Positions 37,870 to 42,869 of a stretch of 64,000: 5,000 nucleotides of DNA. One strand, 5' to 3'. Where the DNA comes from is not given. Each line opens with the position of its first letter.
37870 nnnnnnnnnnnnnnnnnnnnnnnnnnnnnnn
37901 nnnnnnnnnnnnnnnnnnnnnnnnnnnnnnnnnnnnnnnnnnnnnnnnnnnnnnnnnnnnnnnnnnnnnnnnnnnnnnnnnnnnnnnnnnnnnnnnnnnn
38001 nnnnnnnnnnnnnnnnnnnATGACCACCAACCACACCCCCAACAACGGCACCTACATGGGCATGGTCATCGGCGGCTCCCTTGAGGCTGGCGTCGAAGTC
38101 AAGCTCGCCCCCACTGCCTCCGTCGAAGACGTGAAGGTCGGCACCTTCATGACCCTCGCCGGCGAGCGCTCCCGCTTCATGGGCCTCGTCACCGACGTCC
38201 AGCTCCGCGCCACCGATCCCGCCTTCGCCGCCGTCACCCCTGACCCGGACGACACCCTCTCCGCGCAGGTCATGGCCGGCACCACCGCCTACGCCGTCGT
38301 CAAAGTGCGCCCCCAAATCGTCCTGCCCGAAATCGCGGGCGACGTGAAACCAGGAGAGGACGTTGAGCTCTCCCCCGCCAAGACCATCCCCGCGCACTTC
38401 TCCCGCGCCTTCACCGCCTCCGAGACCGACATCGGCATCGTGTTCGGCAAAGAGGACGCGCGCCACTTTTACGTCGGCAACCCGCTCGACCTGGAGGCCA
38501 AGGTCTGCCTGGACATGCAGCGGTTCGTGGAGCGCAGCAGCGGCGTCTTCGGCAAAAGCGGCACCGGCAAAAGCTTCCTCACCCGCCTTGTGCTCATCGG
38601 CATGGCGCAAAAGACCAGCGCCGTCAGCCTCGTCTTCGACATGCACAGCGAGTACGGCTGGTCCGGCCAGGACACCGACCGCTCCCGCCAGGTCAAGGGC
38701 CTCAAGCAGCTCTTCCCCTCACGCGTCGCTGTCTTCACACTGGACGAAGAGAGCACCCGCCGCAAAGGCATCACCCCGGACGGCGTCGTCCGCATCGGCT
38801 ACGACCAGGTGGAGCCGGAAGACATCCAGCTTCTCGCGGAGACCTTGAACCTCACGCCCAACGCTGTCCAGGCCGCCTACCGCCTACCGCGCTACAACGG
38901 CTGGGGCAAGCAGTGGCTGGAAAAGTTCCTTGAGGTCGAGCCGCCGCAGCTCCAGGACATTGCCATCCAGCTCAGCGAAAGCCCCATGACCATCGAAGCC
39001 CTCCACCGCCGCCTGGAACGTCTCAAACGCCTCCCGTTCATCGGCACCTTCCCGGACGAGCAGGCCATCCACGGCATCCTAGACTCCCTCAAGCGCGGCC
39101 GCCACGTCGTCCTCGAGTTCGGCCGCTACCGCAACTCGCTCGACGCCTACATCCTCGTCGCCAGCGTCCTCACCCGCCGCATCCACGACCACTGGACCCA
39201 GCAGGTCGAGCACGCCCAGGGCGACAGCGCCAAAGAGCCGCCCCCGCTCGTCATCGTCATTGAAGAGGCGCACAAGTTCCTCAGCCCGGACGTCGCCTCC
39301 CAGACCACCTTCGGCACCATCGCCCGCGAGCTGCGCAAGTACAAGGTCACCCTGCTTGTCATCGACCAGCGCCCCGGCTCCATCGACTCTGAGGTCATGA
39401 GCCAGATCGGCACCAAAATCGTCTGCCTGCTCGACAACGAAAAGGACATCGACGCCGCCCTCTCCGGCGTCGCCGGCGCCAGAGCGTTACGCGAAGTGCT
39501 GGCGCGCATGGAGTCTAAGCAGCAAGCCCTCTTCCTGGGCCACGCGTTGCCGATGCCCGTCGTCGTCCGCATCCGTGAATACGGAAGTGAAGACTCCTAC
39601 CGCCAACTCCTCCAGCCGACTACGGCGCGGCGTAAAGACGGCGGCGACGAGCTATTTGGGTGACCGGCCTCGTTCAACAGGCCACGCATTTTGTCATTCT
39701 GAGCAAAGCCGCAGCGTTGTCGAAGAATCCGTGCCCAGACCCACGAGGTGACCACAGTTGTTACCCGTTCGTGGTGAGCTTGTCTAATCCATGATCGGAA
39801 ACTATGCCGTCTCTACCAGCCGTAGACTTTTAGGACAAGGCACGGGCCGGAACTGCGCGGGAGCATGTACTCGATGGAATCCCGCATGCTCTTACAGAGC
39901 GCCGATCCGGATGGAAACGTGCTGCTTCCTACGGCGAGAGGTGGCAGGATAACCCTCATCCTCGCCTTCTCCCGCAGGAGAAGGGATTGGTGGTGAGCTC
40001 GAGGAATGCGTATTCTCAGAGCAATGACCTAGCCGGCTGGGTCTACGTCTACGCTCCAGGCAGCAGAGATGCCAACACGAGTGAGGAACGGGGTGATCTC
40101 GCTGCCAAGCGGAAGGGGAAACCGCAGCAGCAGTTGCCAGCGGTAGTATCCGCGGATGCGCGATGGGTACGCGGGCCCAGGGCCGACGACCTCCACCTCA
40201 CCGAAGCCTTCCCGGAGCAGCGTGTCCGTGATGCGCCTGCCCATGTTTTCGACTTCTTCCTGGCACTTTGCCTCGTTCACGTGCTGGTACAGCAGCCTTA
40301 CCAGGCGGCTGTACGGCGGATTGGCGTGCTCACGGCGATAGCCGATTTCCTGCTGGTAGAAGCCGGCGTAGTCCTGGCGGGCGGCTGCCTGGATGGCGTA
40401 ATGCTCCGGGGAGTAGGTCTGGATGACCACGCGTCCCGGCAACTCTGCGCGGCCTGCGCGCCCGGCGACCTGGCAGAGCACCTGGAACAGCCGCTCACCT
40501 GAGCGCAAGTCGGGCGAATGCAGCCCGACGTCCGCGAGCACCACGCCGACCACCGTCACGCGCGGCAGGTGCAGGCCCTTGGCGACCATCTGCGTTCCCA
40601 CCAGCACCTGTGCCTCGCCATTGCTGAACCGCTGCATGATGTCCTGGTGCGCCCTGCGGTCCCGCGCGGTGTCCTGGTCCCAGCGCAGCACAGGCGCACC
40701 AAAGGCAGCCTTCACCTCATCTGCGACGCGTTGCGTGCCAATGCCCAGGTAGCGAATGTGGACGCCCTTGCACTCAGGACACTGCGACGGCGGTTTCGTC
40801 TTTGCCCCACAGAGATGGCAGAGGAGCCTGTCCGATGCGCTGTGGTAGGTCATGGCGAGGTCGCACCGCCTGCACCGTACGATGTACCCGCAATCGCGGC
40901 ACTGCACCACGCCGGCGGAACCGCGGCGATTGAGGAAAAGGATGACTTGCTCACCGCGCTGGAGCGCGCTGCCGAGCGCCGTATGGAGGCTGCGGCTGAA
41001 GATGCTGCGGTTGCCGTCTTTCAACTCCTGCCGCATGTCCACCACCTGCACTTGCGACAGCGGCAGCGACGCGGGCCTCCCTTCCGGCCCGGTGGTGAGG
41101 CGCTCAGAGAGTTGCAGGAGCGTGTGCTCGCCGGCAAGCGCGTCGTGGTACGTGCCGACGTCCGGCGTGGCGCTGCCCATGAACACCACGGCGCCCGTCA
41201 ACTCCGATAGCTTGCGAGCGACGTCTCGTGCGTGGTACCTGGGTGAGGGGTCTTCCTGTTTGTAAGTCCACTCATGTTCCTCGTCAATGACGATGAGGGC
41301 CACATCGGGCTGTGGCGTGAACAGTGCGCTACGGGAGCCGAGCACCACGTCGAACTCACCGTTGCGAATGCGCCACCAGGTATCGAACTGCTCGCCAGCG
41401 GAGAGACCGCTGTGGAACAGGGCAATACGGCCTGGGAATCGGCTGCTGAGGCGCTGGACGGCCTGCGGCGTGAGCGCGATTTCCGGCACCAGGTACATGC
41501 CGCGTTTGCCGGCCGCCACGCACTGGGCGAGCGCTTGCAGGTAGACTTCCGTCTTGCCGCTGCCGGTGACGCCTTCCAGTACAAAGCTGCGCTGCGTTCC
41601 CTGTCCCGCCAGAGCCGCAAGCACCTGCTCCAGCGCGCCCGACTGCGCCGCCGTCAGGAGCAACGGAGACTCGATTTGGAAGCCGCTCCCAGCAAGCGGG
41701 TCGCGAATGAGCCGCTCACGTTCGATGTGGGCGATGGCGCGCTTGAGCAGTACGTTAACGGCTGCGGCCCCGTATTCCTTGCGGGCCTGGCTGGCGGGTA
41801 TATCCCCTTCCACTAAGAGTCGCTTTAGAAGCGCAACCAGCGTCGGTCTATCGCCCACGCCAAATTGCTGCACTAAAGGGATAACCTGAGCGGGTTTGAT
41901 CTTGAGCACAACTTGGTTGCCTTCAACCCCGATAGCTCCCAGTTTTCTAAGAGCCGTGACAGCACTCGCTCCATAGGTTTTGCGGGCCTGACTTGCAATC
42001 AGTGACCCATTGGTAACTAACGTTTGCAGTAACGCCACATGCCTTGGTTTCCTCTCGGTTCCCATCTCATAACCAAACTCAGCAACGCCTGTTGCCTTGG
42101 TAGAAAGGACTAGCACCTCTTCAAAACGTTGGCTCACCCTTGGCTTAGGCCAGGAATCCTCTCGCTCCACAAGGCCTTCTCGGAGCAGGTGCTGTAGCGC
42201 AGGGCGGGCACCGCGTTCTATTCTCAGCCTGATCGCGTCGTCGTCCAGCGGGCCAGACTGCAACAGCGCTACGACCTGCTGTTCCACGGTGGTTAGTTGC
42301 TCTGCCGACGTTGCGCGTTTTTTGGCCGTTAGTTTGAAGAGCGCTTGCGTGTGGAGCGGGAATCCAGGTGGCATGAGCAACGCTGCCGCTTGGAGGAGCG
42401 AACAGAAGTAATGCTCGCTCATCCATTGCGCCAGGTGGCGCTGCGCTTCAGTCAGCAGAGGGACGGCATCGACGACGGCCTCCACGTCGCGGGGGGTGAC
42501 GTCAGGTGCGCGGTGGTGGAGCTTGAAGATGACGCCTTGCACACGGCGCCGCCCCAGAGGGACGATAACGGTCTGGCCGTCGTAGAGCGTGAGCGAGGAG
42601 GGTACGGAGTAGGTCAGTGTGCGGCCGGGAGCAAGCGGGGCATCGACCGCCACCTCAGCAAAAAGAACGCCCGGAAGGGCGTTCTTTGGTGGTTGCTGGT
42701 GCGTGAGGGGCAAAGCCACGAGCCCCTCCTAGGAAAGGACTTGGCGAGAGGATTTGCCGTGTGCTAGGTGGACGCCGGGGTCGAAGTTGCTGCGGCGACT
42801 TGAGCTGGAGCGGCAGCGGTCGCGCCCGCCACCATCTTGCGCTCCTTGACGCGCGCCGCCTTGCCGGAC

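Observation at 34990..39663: NurA-HerA locus in which each enzyme has its own uncharacterised, translationally coupled partner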

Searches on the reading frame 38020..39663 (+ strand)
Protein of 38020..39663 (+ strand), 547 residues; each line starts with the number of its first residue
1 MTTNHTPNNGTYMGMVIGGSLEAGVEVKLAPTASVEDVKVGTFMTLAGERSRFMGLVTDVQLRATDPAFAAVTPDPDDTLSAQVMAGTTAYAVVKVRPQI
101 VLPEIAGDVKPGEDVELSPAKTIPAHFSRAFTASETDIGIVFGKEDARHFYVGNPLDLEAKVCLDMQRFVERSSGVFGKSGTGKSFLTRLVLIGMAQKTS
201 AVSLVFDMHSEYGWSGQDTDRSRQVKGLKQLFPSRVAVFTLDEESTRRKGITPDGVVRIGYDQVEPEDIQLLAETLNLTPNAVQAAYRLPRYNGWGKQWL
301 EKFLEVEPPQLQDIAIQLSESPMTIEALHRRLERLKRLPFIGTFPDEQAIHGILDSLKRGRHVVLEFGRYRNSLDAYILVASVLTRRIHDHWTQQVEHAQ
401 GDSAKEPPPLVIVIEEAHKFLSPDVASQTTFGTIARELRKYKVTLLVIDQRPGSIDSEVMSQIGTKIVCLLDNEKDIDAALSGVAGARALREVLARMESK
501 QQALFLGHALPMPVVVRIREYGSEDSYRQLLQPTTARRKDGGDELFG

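Call 3: search_protein_families(library=pfam, proteins=[window:38020-39663:+], max_evalue=1)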
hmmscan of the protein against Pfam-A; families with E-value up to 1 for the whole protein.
window:38020-39663:+ (547 aa): 5 families
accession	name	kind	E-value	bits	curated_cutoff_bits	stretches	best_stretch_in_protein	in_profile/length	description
PF01935.23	DUF87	-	9.6e-27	94.9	23.2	1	151-388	2-220/220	Helicase HerA, central domain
PF13191.12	AAA_16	-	0.00098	20.1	32.6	1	339-448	68-167/167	AAA ATPase domain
PF13401.12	AAA_22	-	0.0022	18.8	27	0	176-192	10-26/130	AAA domain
PF09378.16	HAS-barrel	-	0.0065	17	25.2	1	13-95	1-78/90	HAS barrel domain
PF00004.35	AAA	-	0.0084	17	21.2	0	403-466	52-126/131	ATPase family associated with various cellular activities (AAA)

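Call 4: search_protein_families(library=padloc, proteins=[window:38020-39663:+], max_evalue=1)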
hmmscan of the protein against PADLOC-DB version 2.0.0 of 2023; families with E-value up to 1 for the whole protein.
window:38020-39663:+ (547 aa): 15 families
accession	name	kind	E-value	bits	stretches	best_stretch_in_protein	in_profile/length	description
PDLC04105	HerA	-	7.6e-33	111.9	2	379-521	396-538/576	-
PDLC04100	HerA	-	7.4e-22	75.7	2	408-520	439-557/580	-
PDLC02185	HerA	-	1.7e-21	74.6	2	408-520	445-563/585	-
PDLC04103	HerA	-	1.6e-20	71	2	399-520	431-558/579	-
PDLC04102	HerA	-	2.5e-20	70.4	2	379-521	482-622/654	-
PDLC04098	HerA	-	1.7e-16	57.9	2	379-523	501-651/686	-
PDLC04106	HerA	-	6.7e-16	55.9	1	407-521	509-631/667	-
PDLC02188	HerA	-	1.5e-15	55.1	2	395-524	412-548/578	-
PDLC04140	mad8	-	3.7e-12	44.4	1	168-483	26-265/314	mads_8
PDLC04097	HerA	-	1.7e-10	38.2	2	409-521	474-595/618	-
PDLC04104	HerA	-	1.8e-10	38.2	1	403-518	214-336/379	-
PDLC04107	HerA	-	7.5e-08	29.8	1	156-213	154-211/306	-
PDLC04099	HerA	-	3.4e-07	27.8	1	155-212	153-210/214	-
PDLC04101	HerA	-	3.3e-06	24.1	1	152-213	148-210/400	-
PDLC02685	DndH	-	0.033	9.8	1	154-212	1320-1382/1678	DndH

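Call 5: search_protein_families(library=ncbifam, proteins=[window:38020-39663:+], max_evalue=1)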
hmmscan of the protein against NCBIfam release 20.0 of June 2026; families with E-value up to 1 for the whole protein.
window:38020-39663:+ (547 aa): 10 families
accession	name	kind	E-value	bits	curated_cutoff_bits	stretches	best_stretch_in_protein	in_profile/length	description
NF042943.1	HerA_antiphage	equivalog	4.7e-22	78.3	800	2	408-520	433-551/566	anti-phage-associated helicase HerA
NF040937.1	HerA_Thermprot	equivalog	3.7e-19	68.5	800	2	353-521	300-464/487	DNA double-strand break repair helicase HerA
NF040819.1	helicase_HerA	equivalog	6.8e-19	67.8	970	2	390-522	384-518/561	DNA double-strand break repair helicase HerA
NF042944.1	HerA_antiphage_2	equivalog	1e-16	60.8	850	2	382-524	397-548/576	anti-phage-associated helicase HerA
NF053655.1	CedD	equivalog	8.2e-14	51.1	600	2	407-519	418-526/527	DNA-translocating ATPase CedD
NF033849.1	ser_rich_anae_1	subfamily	8.7e-11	39.9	650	1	325-485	938-1104/1163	serine-rich protein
NF045975.1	VirB4_plasma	equivalog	0.0034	15.1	590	1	175-213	519-556/894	Mbov_0397 family ICE element conjugal transfer ATPase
NF045971.1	conju_CD1110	equivalog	0.014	13.6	325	1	153-213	397-457/752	VirB4-like conjugal transfer ATPase, CD1110 family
NF011659.0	PRK15079.1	equivalog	0.023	13.4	540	1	137-200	16-78/334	murein tripeptide/oligopeptide ABC transporter ATP binding protein OppF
TIGR02746.1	TraC-F-type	equivalog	0.095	10.6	567.05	0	410-450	642-683/800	type IV secretion system protein TraC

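Call 34: search_protein_families(library=phrogs, proteins=[window:38020-39663:+], max_evalue=0.1)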
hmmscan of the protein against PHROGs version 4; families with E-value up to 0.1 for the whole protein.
window:38020-39663:+ (547 aa): 4 families
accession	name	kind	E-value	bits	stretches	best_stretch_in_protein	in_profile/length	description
phrog_7035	-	unknown function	9.8e-23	81.4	2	367-519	455-606/969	-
phrog_2666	-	head and packaging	3.1e-13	50.2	2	408-478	421-491/555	terminase large subunit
phrog_5156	-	unknown function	0.0028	16.8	1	404-463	653-710/824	-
phrog_197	-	moron, auxiliary metabolic gene and host takeover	0.017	15.5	1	392-469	89-163/486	Zot-like toxin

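Call 44: search_solved_structures(query=window:38020-39663:+, max_evalue=0.001)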
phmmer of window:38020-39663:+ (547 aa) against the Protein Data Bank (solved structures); distinct sequences matched with E-value up to 0.001: 9.
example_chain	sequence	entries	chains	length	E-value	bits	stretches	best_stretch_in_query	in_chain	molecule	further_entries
8wiv_A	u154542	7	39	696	2e-18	69.8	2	383-515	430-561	Helicase HerA central domain-containing protein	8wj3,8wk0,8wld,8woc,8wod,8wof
4d2i_A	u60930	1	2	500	5.6e-14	55.1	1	352-520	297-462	HERA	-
9x1l_A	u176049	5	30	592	8.8e-13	51.2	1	386-521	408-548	DNA helicase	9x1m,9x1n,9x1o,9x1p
9c1m_M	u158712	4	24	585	9.9e-13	51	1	380-519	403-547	ATP-binding protein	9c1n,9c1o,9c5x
8xau_A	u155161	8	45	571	6.9e-11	44.9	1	381-520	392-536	ATP-binding protein | HerA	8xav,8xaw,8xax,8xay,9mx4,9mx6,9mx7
8ziq_M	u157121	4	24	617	2.3e-10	43.2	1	378-515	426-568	HerA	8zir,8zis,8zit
8wet_A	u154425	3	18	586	4.7e-09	38.9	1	406-479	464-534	TdpA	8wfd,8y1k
8j4u_M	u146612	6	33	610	9.9e-08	34.5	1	408-520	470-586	Nucleoside triphosphate hydrolase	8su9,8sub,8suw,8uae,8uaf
8yho_A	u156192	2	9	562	1.5e-07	33.9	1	411-526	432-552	DUF87 domain-containing protein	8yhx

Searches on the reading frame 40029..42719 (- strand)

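Call 67: search_protein_families(library=pfam, proteins=[window:40029-42719:-], max_evalue=0.00001)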
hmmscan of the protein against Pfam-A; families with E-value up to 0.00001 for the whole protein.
window:40029-42719:- (896 aa): 6 families
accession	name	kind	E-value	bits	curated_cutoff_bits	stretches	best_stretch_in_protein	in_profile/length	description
PF17764.6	PriA_3primeBD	-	4e-21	75.1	22.7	1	22-117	1-96/96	3'DNA-binding domain (3'BD)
PF00270.35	DEAD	-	1.9e-15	57.5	26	1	359-520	4-161/167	DEAD/DEAH box helicase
PF18074.6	PriA_C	-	8e-13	49.5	26.9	1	802-894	1-95/95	Primosomal protein N C-terminal domain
PF04851.21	ResIII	-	1.9e-11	44.6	22.5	1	355-519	4-162/164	Type III restriction enzyme, res subunit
PF00271.37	Helicase_C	-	1e-09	39.1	23.5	1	674-758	39-109/110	Helicase conserved C-terminal domain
PF18319.7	Zn_ribbon_PriA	-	1.8e-07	31.4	26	1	616-641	1-26/27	PriA DNA helicase Cys-rich region (CRR) domain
